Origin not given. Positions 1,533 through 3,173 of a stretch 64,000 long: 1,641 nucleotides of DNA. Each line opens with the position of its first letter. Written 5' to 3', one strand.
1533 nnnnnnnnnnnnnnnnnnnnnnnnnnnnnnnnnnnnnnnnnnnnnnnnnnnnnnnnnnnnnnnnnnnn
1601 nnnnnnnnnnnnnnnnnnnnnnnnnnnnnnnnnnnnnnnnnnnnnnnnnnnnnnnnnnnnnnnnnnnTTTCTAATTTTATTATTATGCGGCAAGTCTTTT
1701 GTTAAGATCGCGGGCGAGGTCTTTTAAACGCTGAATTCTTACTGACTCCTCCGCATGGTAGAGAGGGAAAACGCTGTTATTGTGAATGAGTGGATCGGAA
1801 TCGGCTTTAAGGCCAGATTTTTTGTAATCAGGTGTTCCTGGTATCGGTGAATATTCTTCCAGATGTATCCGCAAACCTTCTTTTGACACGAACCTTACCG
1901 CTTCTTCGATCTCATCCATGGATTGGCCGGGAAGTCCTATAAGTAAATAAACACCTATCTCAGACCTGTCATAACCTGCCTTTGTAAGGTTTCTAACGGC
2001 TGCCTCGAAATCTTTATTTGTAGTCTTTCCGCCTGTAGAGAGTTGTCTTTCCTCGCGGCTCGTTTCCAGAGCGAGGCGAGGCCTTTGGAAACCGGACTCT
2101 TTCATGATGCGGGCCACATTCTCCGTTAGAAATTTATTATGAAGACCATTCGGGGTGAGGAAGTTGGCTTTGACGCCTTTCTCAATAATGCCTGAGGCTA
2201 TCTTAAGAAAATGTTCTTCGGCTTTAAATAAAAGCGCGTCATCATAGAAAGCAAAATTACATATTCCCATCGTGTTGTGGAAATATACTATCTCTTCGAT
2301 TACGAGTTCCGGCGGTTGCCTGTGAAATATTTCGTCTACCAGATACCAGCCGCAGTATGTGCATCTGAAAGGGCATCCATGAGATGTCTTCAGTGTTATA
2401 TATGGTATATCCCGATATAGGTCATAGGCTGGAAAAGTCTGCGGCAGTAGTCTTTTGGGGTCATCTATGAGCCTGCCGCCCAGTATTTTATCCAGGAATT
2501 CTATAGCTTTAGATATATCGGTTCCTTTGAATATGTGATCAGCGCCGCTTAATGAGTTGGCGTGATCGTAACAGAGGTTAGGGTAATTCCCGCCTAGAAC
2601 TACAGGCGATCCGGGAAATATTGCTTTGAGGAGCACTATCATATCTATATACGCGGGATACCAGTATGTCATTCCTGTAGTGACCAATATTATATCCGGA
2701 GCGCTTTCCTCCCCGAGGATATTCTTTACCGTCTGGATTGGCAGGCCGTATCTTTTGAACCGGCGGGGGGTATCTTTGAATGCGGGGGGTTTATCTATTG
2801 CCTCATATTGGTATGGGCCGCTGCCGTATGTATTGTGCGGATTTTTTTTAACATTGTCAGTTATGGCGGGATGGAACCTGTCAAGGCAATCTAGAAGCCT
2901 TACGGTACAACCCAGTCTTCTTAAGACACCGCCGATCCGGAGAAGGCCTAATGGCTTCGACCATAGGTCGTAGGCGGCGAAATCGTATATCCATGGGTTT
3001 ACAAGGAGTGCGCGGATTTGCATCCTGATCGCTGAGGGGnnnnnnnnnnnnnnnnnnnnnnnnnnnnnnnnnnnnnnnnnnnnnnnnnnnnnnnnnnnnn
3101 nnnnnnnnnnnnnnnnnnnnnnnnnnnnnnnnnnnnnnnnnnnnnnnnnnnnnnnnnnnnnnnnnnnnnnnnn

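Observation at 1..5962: c-di-GMP-linked cluster of a CHASE2-GGDEF cyclase beside a GNAT, MBL hydrolase, DUF362 Fe-S protein, PilZ and B12 radical SAM operon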

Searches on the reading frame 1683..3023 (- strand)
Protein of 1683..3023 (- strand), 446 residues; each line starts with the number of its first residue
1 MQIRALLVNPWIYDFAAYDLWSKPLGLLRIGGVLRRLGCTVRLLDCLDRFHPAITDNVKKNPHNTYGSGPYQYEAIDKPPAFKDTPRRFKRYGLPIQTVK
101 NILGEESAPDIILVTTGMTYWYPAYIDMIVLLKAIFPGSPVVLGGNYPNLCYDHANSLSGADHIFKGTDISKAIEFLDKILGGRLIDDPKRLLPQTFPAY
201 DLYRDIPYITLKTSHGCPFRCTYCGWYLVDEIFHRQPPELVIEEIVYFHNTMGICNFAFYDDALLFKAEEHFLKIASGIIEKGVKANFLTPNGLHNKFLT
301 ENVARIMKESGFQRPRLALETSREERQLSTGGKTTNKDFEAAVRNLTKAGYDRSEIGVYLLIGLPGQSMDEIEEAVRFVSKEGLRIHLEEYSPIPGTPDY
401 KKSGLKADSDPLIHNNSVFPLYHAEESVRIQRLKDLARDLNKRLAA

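Call 3: search_protein_families(library=pfam, proteins=[window:1683-3023:-], max_evalue=0.01)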
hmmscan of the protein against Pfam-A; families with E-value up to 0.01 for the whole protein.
window:1683-3023:- (446 aa): 2 families
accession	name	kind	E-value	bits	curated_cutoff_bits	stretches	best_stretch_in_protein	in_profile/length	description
PF04055.27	Radical_SAM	-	2.1e-18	67.5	29.5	1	213-379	3-166/166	Radical SAM superfamily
PF02310.24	B12-binding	-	2.9e-06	27.5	32.1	1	105-168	48-114/121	B12 binding domain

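Call 5: search_protein_families(library=ncbifam, proteins=[window:1683-3023:-], max_evalue=0.01)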
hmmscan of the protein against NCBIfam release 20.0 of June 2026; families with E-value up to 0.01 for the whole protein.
window:1683-3023:- (446 aa): 19 families
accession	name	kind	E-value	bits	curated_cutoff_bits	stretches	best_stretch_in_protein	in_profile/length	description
NF038361.1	rSAM_Sden_1168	equivalog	3e-15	55.8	575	1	209-381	283-450/560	Sden_1168 family B12-binding radical SAM P-methyltransferase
TIGR04479.1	bcpD_PhpK_rSAM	subfamily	7.7e-12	44.3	600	1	207-381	240-408/504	PhpK family radical SAM P-methyltransferase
TIGR04072.2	rSAM_ladder_B12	equivalog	1e-11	44.1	360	1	208-378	180-345/443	lipid biosynthesis B12-binding/radical SAM protein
TIGR03471.1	HpnJ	equivalog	5.5e-11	42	577.6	1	206-402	195-386/472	hopanoid biosynthesis associated radical SAM protein HpnJ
TIGR02026.1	BchE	equivalog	7.7e-10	38.2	481.35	1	211-377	197-360/497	magnesium-protoporphyrin IX monomethyl ester anaerobic oxidative cyclase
TIGR04190.1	B12_SAM_Ta0216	equivalog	1.1e-09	37.4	500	1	200-381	211-393/554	TIGR04190 family B12-binding domain/radical SAM domain protein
TIGR04013.1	B12_SAM_MJ_1487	hypoth_equivalog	3.3e-09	36.1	251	2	337-398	291-352/382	TIGR04013 family B12-binding domain/radical SAM domain-containing protein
TIGR04385.1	B12_rSAM_cofa1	equivalog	6.7e-08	32.2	450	1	200-380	187-362/438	B12 lower ligand biosynthesis radical SAM protein BzaD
TIGR04367.1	HpnR_B12_rSAM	equivalog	1.3e-06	27.2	650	1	207-315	185-289/490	hopanoid C-3 methylase HpnR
NF045585.1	rSAM_slr0320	equivalog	1.1e-05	24.1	775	1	202-316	229-344/511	photosystem II high light acclimation radical SAM protein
NF033070.1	rSAM_AprD4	equivalog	1.4e-05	24.2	500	1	209-385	197-369/456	AprD4 family radical SAM diol-dehydratase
TIGR00089.1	TIGR00089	subfamily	8.9e-05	21.4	251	0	334-402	271-339/429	MiaB/RimO family radical SAM methylthiotransferase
TIGR04295.1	B12_rSAM_oligo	hypoth_equivalog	0.00033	19.5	400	1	209-273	201-262/422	TIGR04295 family B12-binding domain-containing radical SAM protein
TIGR02666.1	moaA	equivalog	0.00078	18.5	284.05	1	204-404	7-205/336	GTP 3',8-cyclase MoaA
TIGR02668.1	moaA_archaeal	equivalog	0.0028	16.7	325.25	1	204-395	7-190/303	GTP 3',8-cyclase MoaA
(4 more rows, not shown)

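Call 7: find_homologous_proteins(query=window:1683-3023:-, max_evalue=0.00001)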
Query window:1683-3023:- (446 aa): 7282 proteins with E <= 0.00001 among 8000 candidates; the best 120 are listed.
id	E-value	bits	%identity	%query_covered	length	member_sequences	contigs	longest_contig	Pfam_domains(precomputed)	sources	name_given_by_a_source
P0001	0.0e+0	1037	100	100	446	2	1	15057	PF04055.28,PF02310.25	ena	-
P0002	3.5e-239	813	85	92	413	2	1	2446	PF04055.28,PF02310.25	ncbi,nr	ncbi:MAG TPA: radical SAM protein, partial [Candidatus Omnitrophota bacterium]|nr:radical SAM protei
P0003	7.7e-182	624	66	92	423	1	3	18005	PF04055.28,PF02310.25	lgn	-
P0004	8.0e-174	597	58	98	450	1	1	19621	PF04055.28,PF02310.25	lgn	-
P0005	3.1e-170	585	58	98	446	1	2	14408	PF04055.28,PF02310.25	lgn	-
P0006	4.2e-168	578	58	99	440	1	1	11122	PF04055.28,PF02310.25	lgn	-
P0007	5.3e-168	578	57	99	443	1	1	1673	PF04055.28,PF02310.25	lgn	-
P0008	5.2e-165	568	57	99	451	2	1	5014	PF04055.28,PF02310.25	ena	-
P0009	1.7e-164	567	55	98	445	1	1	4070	PF04055.28,PF02310.25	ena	-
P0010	1.8e-164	566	55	99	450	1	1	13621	PF04055.28,PF02310.25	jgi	-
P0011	4.0e-164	565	56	98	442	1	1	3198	PF04055.28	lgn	-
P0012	8.2e-164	564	56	98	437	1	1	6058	PF04055.28,PF02310.25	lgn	-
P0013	2.5e-163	563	56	98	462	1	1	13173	PF04055.28,PF02310.25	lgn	-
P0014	1.2e-162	560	56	100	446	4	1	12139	PF04055.28,PF02310.25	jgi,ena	-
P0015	2.5e-162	559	55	99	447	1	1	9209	PF04055.28,PF02310.25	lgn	-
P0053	6.3e-142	492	48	99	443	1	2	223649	PF04055.28,PF02310.25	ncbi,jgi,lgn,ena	-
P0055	9.0e-142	492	51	99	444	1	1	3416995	PF04055.28,PF02310.25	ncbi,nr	ncbi:MAG: B12-binding domain-containing radical SAM protein [Deltaproteobacteria bacterium]|nr:MAG: 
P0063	1.1e-139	485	50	99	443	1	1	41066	PF04055.28,PF02310.25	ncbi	ncbi:MAG: B12-binding domain-containing radical SAM protein [Bacillota bacterium]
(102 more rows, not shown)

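Call 8: find_encoding_contigs(protein=P0055, flank=8000, max_places=2)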
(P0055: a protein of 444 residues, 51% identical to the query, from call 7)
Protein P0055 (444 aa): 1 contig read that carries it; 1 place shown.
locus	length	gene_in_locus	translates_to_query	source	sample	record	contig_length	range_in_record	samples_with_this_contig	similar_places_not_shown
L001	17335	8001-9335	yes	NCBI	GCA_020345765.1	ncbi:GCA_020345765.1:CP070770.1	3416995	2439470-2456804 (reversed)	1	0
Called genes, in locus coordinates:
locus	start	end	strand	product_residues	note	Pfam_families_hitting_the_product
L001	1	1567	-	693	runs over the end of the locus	PF00089:Trypsin, PF00595:PDZ (faint), PF13365:Trypsin_2, PF13180:PDZ_2 (weak), PF17820:PDZ_6 (weak), PF13180:PDZ_2, PF17820:PDZ_6 (weak)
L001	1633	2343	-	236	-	-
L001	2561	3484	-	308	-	PF03783:CsgG, PF13036:LpoB (weak), PF08308:PEGA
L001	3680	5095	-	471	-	PF03783:CsgG, PF08308:PEGA, PF13568:OMP_b-brl_2, PF13505:OMP_b-brl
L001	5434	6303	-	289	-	PF02683:DsbD_TM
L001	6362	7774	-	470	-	PF00578:AhpC-TSA, PF08534:Redoxin, PF00085:Thioredoxin (faint), PF13905:Thioredoxin_8, PF12974:Phosphonate-bd, PF09084:NMT1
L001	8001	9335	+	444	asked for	PF02310:B12-binding (faint), PF04055:Radical_SAM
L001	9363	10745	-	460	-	PF01235:Na_Ala_symp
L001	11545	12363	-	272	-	PF00929:RNase_T, PF13482:RNase_H_2 (weak), PF13280:WYL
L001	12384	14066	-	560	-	PF00501:AMP-binding, PF13193:AMP-binding_C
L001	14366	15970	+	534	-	PF00890:FAD_binding_2, PF01266:DAO (faint), PF00890:FAD_binding_2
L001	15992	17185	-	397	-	PF02771:Acyl-CoA_dh_N, PF02770:Acyl-CoA_dh_M, PF00441:Acyl-CoA_dh_1, PF08028:Acyl-CoA_dh_2, PF22924:ACOX_C_alpha1 (weak)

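Call 9: find_encoding_contigs(protein=P0063, flank=8000, max_places=2)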
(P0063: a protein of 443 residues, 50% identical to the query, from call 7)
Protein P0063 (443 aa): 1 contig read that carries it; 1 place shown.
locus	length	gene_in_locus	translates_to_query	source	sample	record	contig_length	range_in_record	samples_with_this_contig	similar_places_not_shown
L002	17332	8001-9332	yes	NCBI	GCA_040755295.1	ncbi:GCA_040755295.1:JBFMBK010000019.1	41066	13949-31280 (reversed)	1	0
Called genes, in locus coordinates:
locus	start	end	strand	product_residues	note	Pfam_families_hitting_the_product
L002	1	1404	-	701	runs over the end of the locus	PF07833:Cu_amine_oxidN1, PF01832:Glucosaminidase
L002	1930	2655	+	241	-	PF00512:HisKA, PF02518:HATPase_c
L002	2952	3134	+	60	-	-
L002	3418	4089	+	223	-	-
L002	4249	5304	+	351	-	PF02810:SEC-C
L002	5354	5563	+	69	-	-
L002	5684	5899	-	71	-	-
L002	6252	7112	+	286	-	-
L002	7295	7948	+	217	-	-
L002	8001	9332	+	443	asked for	PF02310:B12-binding, PF04055:Radical_SAM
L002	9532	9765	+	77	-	PF13744:HTH_37 (weak), PF13560:HTH_31, PF12844:HTH_19, PF01381:HTH_3, PF13413:HTH_25 (weak), PF13443:HTH_26 (weak)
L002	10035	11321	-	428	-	PF00768:Peptidase_S11, PF13354:Beta-lactamase2, PF07943:PBP5_C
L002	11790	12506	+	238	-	PF00574:CLP_protease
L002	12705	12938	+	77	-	PF14035:YlzJ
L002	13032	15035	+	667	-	PF11104:PilM_2 (faint), PF02597:ThiS (faint), PF14450:FtsA, PF14451:Ub-Mut7C (faint)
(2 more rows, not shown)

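Call 10: find_encoding_contigs(protein=P0053, flank=8000, max_places=2)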
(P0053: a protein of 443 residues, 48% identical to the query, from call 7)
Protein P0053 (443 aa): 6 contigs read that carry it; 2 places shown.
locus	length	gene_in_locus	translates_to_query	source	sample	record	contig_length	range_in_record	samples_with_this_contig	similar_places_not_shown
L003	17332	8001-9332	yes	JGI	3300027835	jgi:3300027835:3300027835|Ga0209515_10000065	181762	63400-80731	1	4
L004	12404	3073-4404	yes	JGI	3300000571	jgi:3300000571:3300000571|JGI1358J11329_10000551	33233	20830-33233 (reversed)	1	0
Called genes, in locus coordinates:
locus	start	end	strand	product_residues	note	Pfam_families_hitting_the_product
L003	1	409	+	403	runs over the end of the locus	PF02638:GHL10, PF13200:DUF4015 (weak)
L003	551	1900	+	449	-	PF00989:PAS (faint), PF13426:PAS_9, PF08448:PAS_4, PF13487:HD_5, PF01966:HD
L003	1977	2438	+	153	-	PF02082:Rrf2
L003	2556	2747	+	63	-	PF10055:DUF2292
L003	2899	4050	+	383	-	PF07396:Porin_O_P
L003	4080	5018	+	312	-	PF12849:PBP_like_2, PF01547:SBP_bac_1 (faint)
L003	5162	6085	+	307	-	PF00528:BPD_transp_1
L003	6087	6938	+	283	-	PF00528:BPD_transp_1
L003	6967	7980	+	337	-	PF00005:ABC_tran, PF13304:AAA_21 (faint), PF01206:TusA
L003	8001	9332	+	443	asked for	PF02310:B12-binding (faint), PF04055:Radical_SAM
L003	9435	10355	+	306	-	PF12483:GIDE (faint)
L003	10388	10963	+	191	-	PF04011:LemA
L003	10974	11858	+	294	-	-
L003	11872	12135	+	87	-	-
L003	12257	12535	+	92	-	-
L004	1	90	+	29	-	?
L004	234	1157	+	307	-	PF00528:BPD_transp_1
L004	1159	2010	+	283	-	PF00528:BPD_transp_1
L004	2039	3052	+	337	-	PF00005:ABC_tran, PF13304:AAA_21 (faint), PF01206:TusA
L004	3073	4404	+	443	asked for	PF02310:B12-binding (faint), PF04055:Radical_SAM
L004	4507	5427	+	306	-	PF12483:GIDE (faint)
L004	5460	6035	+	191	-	PF04011:LemA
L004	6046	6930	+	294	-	-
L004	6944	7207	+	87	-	-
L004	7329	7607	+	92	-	-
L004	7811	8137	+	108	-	PF25596:CPSase_L_D1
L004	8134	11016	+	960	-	PF02222:ATP-grasp, PF02786:CPSase_L_D2, PF07478:Dala_Dala_lig_C, PF02787:CPSase_L_D3, PF25596:CPSase_L_D1, PF02222:ATP-grasp, PF02786:CPSase_L_D2, PF02142:MGS, +5 more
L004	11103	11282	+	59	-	-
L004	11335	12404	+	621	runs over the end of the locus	PF09835:DUF2062, PF05359:DUF748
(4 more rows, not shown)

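Call 11: find_encoding_contigs(protein=P0003, flank=8000, max_places=2)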
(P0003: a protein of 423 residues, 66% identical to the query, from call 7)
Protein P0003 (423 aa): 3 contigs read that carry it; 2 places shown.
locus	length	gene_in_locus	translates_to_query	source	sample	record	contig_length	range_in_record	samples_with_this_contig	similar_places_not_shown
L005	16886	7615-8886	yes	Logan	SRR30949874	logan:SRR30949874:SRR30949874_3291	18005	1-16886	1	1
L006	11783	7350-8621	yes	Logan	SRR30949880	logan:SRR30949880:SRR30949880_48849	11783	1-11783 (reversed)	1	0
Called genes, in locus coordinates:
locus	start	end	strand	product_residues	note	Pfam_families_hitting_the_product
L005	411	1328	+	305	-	PF13593:SBF_like, PF01758:SBF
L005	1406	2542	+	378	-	PF13088:BNR_2, PF02012:BNR (faint)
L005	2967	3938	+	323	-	PF01544:CorA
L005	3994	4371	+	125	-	-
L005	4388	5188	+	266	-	PF05050:Methyltransf_21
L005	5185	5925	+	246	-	PF23023:Anti-Pycsar_Apyc1, PF00753:Lactamase_B, PF12706:Lactamase_B_2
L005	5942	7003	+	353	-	PF04015:DUF362, PF14697:Fer4_21 (faint), PF25160:LdpA_Fe-S-bd (faint), PF00037:Fer4 (weak), PF12837:Fer4_6 (weak), PF13237:Fer4_10 (weak), PF12838:Fer4_7, PF13187:Fer4_9 (weak)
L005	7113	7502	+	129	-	PF07238:PilZ (weak)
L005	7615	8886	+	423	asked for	PF02310:B12-binding (weak), PF04055:Radical_SAM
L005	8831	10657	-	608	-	PF05226:CHASE2, PF00990:GGDEF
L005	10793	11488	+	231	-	PF02965:Met_synt_B12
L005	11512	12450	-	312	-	PF02775:TPP_enzyme_C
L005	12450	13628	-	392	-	PF01855:POR_N, PF02780:Transketolase_C (weak), PF17147:PFOR_II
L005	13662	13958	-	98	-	PF13187:Fer4_9 (faint), PF12797:Fer4_2 (faint), PF00037:Fer4 (weak), PF12837:Fer4_6 (faint), PF13237:Fer4_10 (faint), PF14697:Fer4_21, PF12838:Fer4_7 (weak)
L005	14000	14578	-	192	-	PF01558:POR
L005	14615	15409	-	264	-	PF25231:DUF7847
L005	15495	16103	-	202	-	PF21176:RecR_HhH, PF02132:RecR_ZnF, PF01751:Toprim, PF13662:Toprim_4, PF21175:RecR_C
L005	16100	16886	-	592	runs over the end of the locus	PF05496:RuvB_N (weak), PF13177:DNA_pol3_delta2, PF13401:AAA_22 (faint), PF00004:AAA, PF07728:AAA_5 (weak), PF22608:DNAX_ATPase_lid, PF12169:DNA_pol3_gamma3, PF20964:DnaX_C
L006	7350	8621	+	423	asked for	PF02310:B12-binding (weak), PF04055:Radical_SAM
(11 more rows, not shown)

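Call 12: find_encoding_contigs(protein=P0004, flank=8000, max_places=2)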
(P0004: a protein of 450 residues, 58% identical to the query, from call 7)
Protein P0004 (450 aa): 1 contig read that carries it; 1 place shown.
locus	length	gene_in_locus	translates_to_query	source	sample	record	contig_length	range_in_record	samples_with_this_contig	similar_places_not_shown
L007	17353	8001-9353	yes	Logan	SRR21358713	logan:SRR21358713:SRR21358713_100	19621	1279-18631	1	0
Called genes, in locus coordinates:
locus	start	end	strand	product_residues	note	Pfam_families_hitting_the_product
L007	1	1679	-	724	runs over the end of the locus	PF08479:POTRA_2, PF03865:ShlB, PF01103:Omp85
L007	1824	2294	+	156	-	PF04773:FecR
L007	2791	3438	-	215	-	PF00210:Ferritin, PF02915:Rubrerythrin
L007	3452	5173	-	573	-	PF00501:AMP-binding, PF13193:AMP-binding_C (faint)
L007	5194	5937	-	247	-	PF00561:Abhydrolase_1, PF12146:Hydrolase_4, PF12697:Abhydrolase_6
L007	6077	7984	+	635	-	-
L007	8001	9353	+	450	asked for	PF02310:B12-binding (faint), PF04055:Radical_SAM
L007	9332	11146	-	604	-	PF05226:CHASE2, PF00990:GGDEF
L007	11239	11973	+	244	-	PF02965:Met_synt_B12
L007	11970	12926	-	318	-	PF02775:TPP_enzyme_C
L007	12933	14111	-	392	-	PF01855:POR_N, PF02780:Transketolase_C (weak), PF17147:PFOR_II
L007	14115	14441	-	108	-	PF13187:Fer4_9 (faint), PF12797:Fer4_2 (faint), PF00037:Fer4 (faint), PF14697:Fer4_21, PF12837:Fer4_6 (faint), PF12838:Fer4_7 (weak), PF13237:Fer4_10 (weak)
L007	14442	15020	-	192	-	PF01558:POR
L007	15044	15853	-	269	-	PF25231:DUF7847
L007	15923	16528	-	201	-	PF21176:RecR_HhH, PF02132:RecR_ZnF, PF01751:Toprim, PF13662:Toprim_4, PF21175:RecR_C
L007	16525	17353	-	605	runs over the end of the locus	?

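Call 13: find_encoding_contigs(protein=P0005, flank=8000, max_places=2)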
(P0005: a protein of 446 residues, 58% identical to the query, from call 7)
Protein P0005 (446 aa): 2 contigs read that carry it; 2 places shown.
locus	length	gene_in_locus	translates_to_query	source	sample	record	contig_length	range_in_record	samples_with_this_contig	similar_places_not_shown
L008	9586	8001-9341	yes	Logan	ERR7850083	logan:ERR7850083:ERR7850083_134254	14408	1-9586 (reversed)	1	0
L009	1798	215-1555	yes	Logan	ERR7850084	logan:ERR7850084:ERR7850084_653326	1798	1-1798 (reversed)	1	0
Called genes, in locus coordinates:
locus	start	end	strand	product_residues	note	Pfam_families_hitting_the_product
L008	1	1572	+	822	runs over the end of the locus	PF19864:Radical_SAM_N2, PF04055:Radical_SAM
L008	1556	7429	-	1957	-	-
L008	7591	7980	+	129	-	PF07238:PilZ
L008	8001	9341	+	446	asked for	PF02310:B12-binding, PF04055:Radical_SAM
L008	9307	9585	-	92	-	?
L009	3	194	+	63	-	?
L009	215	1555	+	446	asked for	PF02310:B12-binding, PF04055:Radical_SAM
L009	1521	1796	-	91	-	?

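Call 16: find_related_loci(query=A1, collection=genome_contigs, flank=10000)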
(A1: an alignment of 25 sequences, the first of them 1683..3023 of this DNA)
Query A1 (446 aa) in genome_contigs; peptide patterns used: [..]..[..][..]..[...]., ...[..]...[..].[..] (x = any residue, [..] = any of these).
599 stretches matched a pattern (row limit reached: there are more); 563 encode a relative of the query (tblastn E <= 1e-3); the best 80 are kept; 80 distinct loci.
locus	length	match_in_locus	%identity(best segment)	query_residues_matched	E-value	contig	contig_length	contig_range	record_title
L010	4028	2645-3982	53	1-445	5e-162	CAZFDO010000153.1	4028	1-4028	MAG TPA_asm: uncultured Clostridia bacterium isolate SRP256446_co1_94 genome assembly, contig: NODE_17739_length_4028_co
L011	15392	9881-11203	51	3-442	4e-151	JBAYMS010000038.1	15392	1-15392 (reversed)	MAG: Candidatus Omnitrophota bacterium isolate SO_2016_LW1_45 scaffold04003_LW64-88_2016, whole genome shotgun sequence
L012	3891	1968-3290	51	3-441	2e-154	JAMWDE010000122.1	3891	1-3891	MAG: Candidatus Omnitrophota bacterium isolate QZM4_2.bins.442.Tibet NODE_92573_length_3891_cov_0.941286, whole genome s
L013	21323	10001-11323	50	3-442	5e-149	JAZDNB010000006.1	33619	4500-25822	MAG: Candidatus Omnitrophota bacterium isolate MEGAHIT-group-0.689 k141_18190586, whole genome shotgun sequence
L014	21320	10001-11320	50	3-441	3e-148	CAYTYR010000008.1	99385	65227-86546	MAG TPA_asm: uncultured Clostridia bacterium isolate binchicken_co220_96 genome assembly, contig: NODE_86_length_99385_c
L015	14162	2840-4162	49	1-442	3e-145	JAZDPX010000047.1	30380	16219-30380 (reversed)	MAG: Candidatus Omnitrophota bacterium isolate MEGAHIT-group-0.9 k141_17924713, whole genome shotgun sequence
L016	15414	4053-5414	49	2-444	9e-145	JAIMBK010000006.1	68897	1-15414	MAG: Armatimonadota bacterium isolate HOT.MB2.58 Contig6, whole genome shotgun sequence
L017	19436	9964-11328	49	2-445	1e-143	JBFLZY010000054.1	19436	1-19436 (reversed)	MAG: Bacillota bacterium isolate MAG124 MAG124_54, whole genome shotgun sequence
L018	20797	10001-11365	49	1-444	2e-142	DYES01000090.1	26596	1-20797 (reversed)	MAG TPA_asm: Desulfovirgula sp. isolate Tomsk_54_15 Tomsk_k141_84076, whole genome shotgun sequence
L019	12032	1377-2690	49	4-442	3e-140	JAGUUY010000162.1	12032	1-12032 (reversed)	MAG: Bacillota bacterium isolate DeMMO5_7 c_000000010958, whole genome shotgun sequence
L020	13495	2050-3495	46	3-445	4e-138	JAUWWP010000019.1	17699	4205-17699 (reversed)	MAG: Deltaproteobacteria bacterium isolate CSMAG_2661 CSMAG_2661_k127_2988450_length_17699_cov_119.2896, whole genome sh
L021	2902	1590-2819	49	3-443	2e-144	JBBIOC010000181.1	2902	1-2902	MAG: Candidatus Omnitrophota bacterium isolate RVF170221_bin_270 NODE_5281_length_2902_cov_3.914998, whole genome shotgu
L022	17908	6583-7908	47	3-444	6e-137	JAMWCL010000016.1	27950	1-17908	MAG: Candidatus Omnitrophota bacterium isolate QZM4_1.bins.77.Tibet NODE_4134_length_27950_cov_3.545915, whole genome sh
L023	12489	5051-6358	48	4-444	9e-136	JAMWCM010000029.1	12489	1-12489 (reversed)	MAG: Candidatus Omnitrophota bacterium isolate QZM4_1.bins.105.Tibet NODE_14716_length_12489_cov_3.576201, whole genome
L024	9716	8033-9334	47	1-442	2e-133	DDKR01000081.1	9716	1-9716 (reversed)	MAG TPA_asm: Candidatus Omnitrophica bacterium UBA2593 UBA2593_contig_322, whole genome shotgun sequence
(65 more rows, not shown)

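Call 21: search_protein_families(library=pfam, alignment_id=A2, max_evalue=0.001)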
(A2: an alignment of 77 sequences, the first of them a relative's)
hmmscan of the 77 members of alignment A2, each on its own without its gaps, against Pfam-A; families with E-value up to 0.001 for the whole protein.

A. member 1, L001:6362-7774:- (470 aa): 7 families
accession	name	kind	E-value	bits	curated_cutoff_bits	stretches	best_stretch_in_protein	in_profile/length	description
PF12974.12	Phosphonate-bd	-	6e-58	196.5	27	1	204-444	1-242/242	ABC transporter, phosphonate, periplasmic substrate-binding protein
PF00578.27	AhpC-TSA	-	2.1e-18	66.9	26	1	33-157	1-123/124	AhpC/TSA family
PF08534.16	Redoxin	-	9.8e-13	48.6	26.6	1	33-158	2-131/148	Redoxin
PF13905.12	Thioredoxin_8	-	2.5e-09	37.8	27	1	66-153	2-92/94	Thioredoxin-like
PF09084.16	NMT1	-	4.6e-09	36.9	20.5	1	230-408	21-194/216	NMT1/THI5 like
PF00085.26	Thioredoxin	-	1.1e-06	29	23.5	1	64-96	17-49/103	Thioredoxin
PF12727.12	PBP_like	-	6.2e-05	22.7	27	1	287-365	72-153/193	PBP superfamily domain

B. families by the number of members that match (of 77 scanned): 143 families (the first 25 are shown)
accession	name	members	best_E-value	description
PF02580.21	Tyr_Deacylase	14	6.8e-61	D-Tyr-tRNA(Tyr) deacylase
PF03193.22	RsgA_GTPase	7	4.2e-10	RsgA GTPase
PF12631.12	MnmE_helical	6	3e-58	MnmE helical domain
PF10396.14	TrmE_N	6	1.1e-44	GTP-binding protein TrmE N-terminus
PF01926.29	MMR_HSR1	6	2.8e-27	50S ribosome-binding GTPase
PF02421.24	FeoB_N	6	8.9e-13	Ferrous iron transport protein B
PF00350.29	Dynamin_N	6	1.3e-07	Dynamin family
PF00005.33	ABC_tran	5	9.2e-34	ABC transporter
PF13304.12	AAA_21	5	8.3e-18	AAA domain, putative AbiEii toxin, Type IV TA system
PF00009.33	GTP_EFTU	5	3.5e-09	Elongation factor Tu GTP binding domain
PF02463.25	SMC_N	5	1.5e-07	RecF/RecN/SMC N terminal domain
PF13555.12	AAA_29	5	4.3e-05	P-loop containing region of AAA domain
PF13173.12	AAA_14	4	1.4e-34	AAA domain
PF13401.12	AAA_22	4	2e-07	AAA domain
PF16897.10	MMR_HSR1_Xtn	4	3.8e-05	C-terminal region of MMR_HSR1 domain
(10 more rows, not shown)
